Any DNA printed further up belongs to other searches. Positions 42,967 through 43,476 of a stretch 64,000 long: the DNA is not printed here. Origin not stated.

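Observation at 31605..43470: Excisionase-family HTH gene plus a conserved palindromic leader module is duplicated and brackets the low-GC cassette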

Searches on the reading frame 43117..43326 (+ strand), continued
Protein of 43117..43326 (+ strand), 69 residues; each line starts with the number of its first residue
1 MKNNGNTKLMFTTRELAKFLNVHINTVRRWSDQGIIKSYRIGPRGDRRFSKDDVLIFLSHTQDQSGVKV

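Call 52: find_encoding_contigs(protein=P0038, flank=5000, max_places=6)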
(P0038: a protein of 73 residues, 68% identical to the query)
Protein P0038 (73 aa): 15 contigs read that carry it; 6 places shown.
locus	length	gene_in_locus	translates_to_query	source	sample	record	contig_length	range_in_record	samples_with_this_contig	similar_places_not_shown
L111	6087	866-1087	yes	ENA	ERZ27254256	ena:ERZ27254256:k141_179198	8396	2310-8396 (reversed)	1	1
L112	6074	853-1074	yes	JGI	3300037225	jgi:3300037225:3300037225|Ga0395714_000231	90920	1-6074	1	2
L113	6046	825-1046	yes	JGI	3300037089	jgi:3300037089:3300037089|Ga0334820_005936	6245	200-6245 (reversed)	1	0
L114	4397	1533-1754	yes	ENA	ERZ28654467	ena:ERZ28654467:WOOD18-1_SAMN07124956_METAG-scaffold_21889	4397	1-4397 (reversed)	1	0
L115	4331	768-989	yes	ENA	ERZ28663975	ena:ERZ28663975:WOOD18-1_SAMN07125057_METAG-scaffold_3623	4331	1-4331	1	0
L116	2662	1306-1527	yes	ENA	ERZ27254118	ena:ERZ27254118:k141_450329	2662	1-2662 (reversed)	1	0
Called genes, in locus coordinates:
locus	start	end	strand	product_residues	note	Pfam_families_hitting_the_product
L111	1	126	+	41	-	?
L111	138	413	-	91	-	PF01757:Acyl_transf_3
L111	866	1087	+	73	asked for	PF12728:HTH_17, PF13411:MerR_1 (weak), PF00376:MerR (weak)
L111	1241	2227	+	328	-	PF01073:3Beta_HSD, PF01370:Epimerase, PF02719:Polysacc_synt_2, PF04321:RmlD_sub_bind, PF05368:NmrA (faint), PF07993:NAD_binding_4 (faint), PF13460:NAD_binding_10, PF16363:GDP_Man_Dehyd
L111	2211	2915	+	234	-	PF13641:Glyco_tranf_2_3, PF00535:Glycos_transf_2, PF10111:Glyco_tranf_2_2 (weak)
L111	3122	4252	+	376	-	PF13439:Glyco_transf_4, PF13579:Glyco_trans_4_4, PF20706:GT4-conflict, PF00534:Glycos_transf_1, PF13692:Glyco_trans_1_4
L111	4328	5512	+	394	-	PF13439:Glyco_transf_4, PF13477:Glyco_trans_4_2 (weak), PF13579:Glyco_trans_4_4, PF20706:GT4-conflict (weak), PF00534:Glycos_transf_1, PF13692:Glyco_trans_1_4, PF13524:Glyco_trans_1_2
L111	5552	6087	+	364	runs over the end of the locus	PF20706:GT4-conflict (faint), PF13439:Glyco_transf_4, PF13579:Glyco_trans_4_4, PF00534:Glycos_transf_1, PF13692:Glyco_trans_1_4, PF13524:Glyco_trans_1_2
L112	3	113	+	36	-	?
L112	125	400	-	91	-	PF01757:Acyl_transf_3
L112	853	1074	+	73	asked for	PF12728:HTH_17, PF13411:MerR_1 (weak), PF00376:MerR (weak)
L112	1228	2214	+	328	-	PF01073:3Beta_HSD, PF01370:Epimerase, PF02719:Polysacc_synt_2, PF04321:RmlD_sub_bind, PF05368:NmrA (faint), PF07993:NAD_binding_4 (faint), PF13460:NAD_binding_10, PF16363:GDP_Man_Dehyd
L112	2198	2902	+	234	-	PF13641:Glyco_tranf_2_3, PF00535:Glycos_transf_2, PF10111:Glyco_tranf_2_2 (weak)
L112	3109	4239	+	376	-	PF13439:Glyco_transf_4, PF13579:Glyco_trans_4_4, PF20706:GT4-conflict, PF00534:Glycos_transf_1, PF13692:Glyco_trans_1_4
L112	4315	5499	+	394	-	PF13439:Glyco_transf_4, PF13477:Glyco_trans_4_2 (weak), PF13579:Glyco_trans_4_4, PF20706:GT4-conflict (weak), PF00534:Glycos_transf_1, PF13692:Glyco_trans_1_4, PF13524:Glyco_trans_1_2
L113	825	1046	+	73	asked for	PF12728:HTH_17, PF13411:MerR_1 (weak), PF00376:MerR (weak)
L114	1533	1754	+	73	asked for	PF12728:HTH_17, PF13411:MerR_1 (weak), PF00376:MerR (weak)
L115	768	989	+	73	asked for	PF12728:HTH_17, PF13411:MerR_1 (weak), PF00376:MerR (weak)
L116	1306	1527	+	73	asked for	PF12728:HTH_17, PF13411:MerR_1 (weak), PF00376:MerR (weak)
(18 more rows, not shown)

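Call 70: search_protein_families(library=pfam, proteins=[L011:2360-3628:-, L008:6136-7341:-, L015:2884-4755:+, L103:1561-3030:+], max_evalue=0.01)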
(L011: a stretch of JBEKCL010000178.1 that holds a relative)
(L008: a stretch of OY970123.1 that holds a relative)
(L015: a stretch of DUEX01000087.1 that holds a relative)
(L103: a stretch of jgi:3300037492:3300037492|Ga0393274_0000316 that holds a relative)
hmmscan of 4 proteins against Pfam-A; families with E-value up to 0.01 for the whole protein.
L011:2360-3628:- (423 aa): 0 families

L008:6136-7341:- (402 aa): 0 families

L015:2884-4755:+ (624 aa): 1 family
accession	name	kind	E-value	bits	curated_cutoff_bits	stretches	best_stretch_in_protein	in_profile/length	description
PF16640.11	Big_3_5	-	0.0021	19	35.5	0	422-486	16-81/88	Bacterial Ig-like domain (group 3)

L103:1561-3030:+ (490 aa): 0 families

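Call 77: find_encoding_contigs(protein=P0062, flank=5000, max_places=5)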
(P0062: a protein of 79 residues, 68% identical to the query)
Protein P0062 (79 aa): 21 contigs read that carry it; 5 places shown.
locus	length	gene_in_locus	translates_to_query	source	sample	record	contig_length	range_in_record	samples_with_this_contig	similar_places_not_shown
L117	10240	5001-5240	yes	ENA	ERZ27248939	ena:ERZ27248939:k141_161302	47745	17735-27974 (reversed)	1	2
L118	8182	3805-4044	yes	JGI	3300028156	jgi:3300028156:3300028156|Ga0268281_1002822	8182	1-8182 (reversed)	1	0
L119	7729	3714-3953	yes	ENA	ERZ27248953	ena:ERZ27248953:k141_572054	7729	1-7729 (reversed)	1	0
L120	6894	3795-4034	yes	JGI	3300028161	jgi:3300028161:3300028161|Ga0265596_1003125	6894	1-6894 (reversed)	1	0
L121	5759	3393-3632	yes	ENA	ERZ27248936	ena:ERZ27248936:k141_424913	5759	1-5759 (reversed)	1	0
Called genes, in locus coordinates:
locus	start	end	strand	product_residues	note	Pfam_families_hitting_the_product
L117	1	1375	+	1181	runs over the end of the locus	-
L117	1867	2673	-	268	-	-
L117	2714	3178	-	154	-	-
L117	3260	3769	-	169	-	-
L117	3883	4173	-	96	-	-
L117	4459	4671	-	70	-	-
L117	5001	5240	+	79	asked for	PF12728:HTH_17, PF00376:MerR, PF13411:MerR_1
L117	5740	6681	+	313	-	PF01063:Aminotran_4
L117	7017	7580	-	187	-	PF00596:Aldolase_II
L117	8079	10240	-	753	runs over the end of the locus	PF13328:HD_4, PF01966:HD, PF04607:RelA_SpoT, PF02824:TGS, PF19296:RelA_AH, PF28438:RelA_RIS, PF01842:ACT (weak), PF13291:ACT_4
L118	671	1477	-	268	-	-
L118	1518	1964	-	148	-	-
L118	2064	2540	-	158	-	-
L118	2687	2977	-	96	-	-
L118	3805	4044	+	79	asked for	PF12728:HTH_17, PF00376:MerR, PF13411:MerR_1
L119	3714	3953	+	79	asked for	PF12728:HTH_17, PF00376:MerR, PF13411:MerR_1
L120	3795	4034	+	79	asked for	PF12728:HTH_17, PF00376:MerR, PF13411:MerR_1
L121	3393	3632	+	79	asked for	PF12728:HTH_17, PF00376:MerR, PF13411:MerR_1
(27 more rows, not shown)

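Call 78: find_encoding_contigs(protein=P0050, flank=5000, max_places=3)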
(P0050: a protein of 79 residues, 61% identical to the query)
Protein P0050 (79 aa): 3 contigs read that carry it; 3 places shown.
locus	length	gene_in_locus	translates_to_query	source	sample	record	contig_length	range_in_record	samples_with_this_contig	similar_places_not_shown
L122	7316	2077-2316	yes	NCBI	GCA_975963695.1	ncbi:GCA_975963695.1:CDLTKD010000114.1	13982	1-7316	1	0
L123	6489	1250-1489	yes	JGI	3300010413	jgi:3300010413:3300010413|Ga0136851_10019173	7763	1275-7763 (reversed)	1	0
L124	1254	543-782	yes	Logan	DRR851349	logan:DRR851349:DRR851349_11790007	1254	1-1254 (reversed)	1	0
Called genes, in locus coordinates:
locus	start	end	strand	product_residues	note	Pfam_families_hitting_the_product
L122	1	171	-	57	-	?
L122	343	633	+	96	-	-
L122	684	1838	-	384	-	PF14399:BtrH_N, PF16169:DUF4872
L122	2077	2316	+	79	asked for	PF12728:HTH_17, PF00376:MerR (weak), PF13411:MerR_1 (weak)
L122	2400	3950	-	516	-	PF00501:AMP-binding, PF13193:AMP-binding_C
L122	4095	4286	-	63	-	-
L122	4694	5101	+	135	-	PF03479:PCC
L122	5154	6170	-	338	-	PF18152:DAHP_snth_FXD, PF00793:DAHP_synth_1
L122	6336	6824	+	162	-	PF01986:DUF123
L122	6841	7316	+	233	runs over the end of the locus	PF13510:Fer2_4, PF12837:Fer4_6 (faint), PF00037:Fer4 (faint), PF10588:NADH-G_4Fe-4S_3, PF22117:Fer4_Nqo3 (faint), PF14697:Fer4_21 (weak), PF12838:Fer4_7 (weak)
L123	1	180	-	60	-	?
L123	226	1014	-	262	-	PF14399:BtrH_N, PF16169:DUF4872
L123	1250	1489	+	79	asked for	PF12728:HTH_17, PF00376:MerR (weak), PF13411:MerR_1 (weak)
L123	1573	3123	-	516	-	PF00501:AMP-binding, PF13193:AMP-binding_C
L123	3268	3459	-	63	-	-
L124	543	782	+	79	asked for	PF12728:HTH_17, PF00376:MerR (weak), PF13411:MerR_1 (weak)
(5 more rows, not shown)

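Call 81: find_homologous_proteins(query=A7, max_evalue=1e-10)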
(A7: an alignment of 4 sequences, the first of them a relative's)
Query A7 (4 sequences) (300 aa, profile of the alignment): 14 proteins with E <= 1e-10 among 2938 candidates.
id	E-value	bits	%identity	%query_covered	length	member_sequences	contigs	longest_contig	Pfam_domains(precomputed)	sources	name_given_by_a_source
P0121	4.0e-139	481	31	92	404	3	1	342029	-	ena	-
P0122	3.7e-103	363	32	97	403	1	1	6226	-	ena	-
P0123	1.4e-100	354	33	100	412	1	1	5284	-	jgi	jgi:hypothetical protein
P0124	1.0e-92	329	42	98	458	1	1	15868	-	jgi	jgi:hypothetical protein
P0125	3.4e-89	317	39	94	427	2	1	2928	-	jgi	jgi:hypothetical protein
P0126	8.3e-80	286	50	98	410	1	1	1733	-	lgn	-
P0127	9.7e-77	276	47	99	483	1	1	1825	-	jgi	jgi:hypothetical protein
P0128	4.8e-76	274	33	92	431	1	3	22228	-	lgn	-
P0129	9.1e-72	260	34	84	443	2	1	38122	-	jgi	jgi:hypothetical protein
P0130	1.3e-71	259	31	87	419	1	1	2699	-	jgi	jgi:hypothetical protein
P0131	2.3e-70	255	34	81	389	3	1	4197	-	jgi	-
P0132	2.2e-63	232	32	90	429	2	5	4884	-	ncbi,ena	-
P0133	6.4e-54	201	37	99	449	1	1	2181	-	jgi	jgi:hypothetical protein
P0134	2.3e-45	173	37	60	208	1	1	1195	-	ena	-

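Call 82: find_encoding_contigs(protein=P0121, flank=3000, max_places=3)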
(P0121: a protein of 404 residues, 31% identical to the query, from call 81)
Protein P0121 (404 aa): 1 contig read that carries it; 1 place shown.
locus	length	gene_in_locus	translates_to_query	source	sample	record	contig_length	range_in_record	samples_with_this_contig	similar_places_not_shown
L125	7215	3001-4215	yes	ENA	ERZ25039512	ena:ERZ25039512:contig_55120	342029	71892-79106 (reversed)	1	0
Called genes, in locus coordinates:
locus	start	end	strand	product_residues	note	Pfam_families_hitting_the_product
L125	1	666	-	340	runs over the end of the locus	-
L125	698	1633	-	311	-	PF13641:Glyco_tranf_2_3, PF00535:Glycos_transf_2, PF10111:Glyco_tranf_2_2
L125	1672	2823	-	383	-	PF13439:Glyco_transf_4, PF13579:Glyco_trans_4_4, PF00534:Glycos_transf_1, PF13692:Glyco_trans_1_4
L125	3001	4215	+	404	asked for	-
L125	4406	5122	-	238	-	PF00535:Glycos_transf_2, PF13641:Glyco_tranf_2_3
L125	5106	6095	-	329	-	PF01073:3Beta_HSD, PF01370:Epimerase, PF02719:Polysacc_synt_2, PF04321:RmlD_sub_bind, PF05368:NmrA (weak), PF07993:NAD_binding_4 (faint), PF13460:NAD_binding_10 (weak), PF16363:GDP_Man_Dehyd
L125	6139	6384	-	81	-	PF00376:MerR, PF12728:HTH_17, PF13411:MerR_1 (weak)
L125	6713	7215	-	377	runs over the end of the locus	PF13439:Glyco_transf_4, PF13579:Glyco_trans_4_4, PF20706:GT4-conflict, PF00534:Glycos_transf_1, PF13692:Glyco_trans_1_4, PF13524:Glyco_trans_1_2 (faint)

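Call 83: find_encoding_contigs(protein=P0124, flank=3000, max_places=3)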
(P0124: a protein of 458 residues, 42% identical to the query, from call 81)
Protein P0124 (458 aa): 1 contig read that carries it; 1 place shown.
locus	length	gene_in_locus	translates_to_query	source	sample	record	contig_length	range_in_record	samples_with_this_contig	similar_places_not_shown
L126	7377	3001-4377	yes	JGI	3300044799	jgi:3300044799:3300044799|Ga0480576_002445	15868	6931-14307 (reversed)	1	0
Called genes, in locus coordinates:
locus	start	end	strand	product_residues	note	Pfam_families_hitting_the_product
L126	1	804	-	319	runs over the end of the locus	PF00106:adh_short (weak), PF01073:3Beta_HSD, PF01370:Epimerase, PF02719:Polysacc_synt_2, PF04321:RmlD_sub_bind, PF07993:NAD_binding_4, PF13460:NAD_binding_10 (weak), PF16363:GDP_Man_Dehyd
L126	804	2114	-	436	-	PF03721:UDPG_MGDP_dh_N, PF00984:UDPG_MGDP_dh, PF03720:UDPG_MGDP_dh_C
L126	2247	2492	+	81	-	PF12728:HTH_17, PF13411:MerR_1 (weak), PF00376:MerR (weak)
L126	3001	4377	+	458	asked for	-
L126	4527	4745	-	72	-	-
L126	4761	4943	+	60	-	-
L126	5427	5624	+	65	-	PF12728:HTH_17, PF13411:MerR_1 (weak), PF00376:MerR (weak)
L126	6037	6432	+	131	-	-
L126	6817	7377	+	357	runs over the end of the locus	PF13646:HEAT_2, PF02985:HEAT (faint), PF03130:HEAT_PBS (faint), PF00514:Arm (faint), PF13513:HEAT_EZ (faint), PF13646:HEAT_2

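Call 84: find_encoding_contigs(protein=P0128, flank=3000, max_places=3)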
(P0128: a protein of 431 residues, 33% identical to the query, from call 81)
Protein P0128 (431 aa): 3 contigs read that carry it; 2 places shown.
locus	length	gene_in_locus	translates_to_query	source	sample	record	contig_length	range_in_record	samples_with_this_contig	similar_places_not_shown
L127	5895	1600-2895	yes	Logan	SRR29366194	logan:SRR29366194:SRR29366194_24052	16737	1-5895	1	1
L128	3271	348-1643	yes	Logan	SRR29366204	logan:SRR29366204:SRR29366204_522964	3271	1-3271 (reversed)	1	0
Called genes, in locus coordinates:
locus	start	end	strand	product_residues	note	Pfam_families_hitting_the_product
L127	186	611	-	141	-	PF07760:DUF1616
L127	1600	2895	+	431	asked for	-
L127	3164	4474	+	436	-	-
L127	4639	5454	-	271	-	PF13578:Methyltransf_24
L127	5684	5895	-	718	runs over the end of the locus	PF09971:DUF2206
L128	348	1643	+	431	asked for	-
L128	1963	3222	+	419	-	-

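Call 85: find_encoding_contigs(protein=P0122, flank=3000, max_places=3)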
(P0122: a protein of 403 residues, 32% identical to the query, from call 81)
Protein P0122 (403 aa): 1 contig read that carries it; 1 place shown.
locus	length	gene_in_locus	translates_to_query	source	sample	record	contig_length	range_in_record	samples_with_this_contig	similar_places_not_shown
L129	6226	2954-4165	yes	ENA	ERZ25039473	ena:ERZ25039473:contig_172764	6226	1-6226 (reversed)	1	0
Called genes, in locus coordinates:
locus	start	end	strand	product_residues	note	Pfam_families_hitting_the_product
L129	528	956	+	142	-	-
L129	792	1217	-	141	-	PF10111:Glyco_tranf_2_2 (faint)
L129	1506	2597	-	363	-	PF13439:Glyco_transf_4, PF13579:Glyco_trans_4_4, PF00534:Glycos_transf_1, PF13692:Glyco_trans_1_4, PF13524:Glyco_trans_1_2 (faint)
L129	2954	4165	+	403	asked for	-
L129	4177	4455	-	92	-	PF00534:Glycos_transf_1, PF13692:Glyco_trans_1_4 (weak)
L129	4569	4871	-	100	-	PF00534:Glycos_transf_1, PF13692:Glyco_trans_1_4 (weak)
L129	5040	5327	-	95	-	-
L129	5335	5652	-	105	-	-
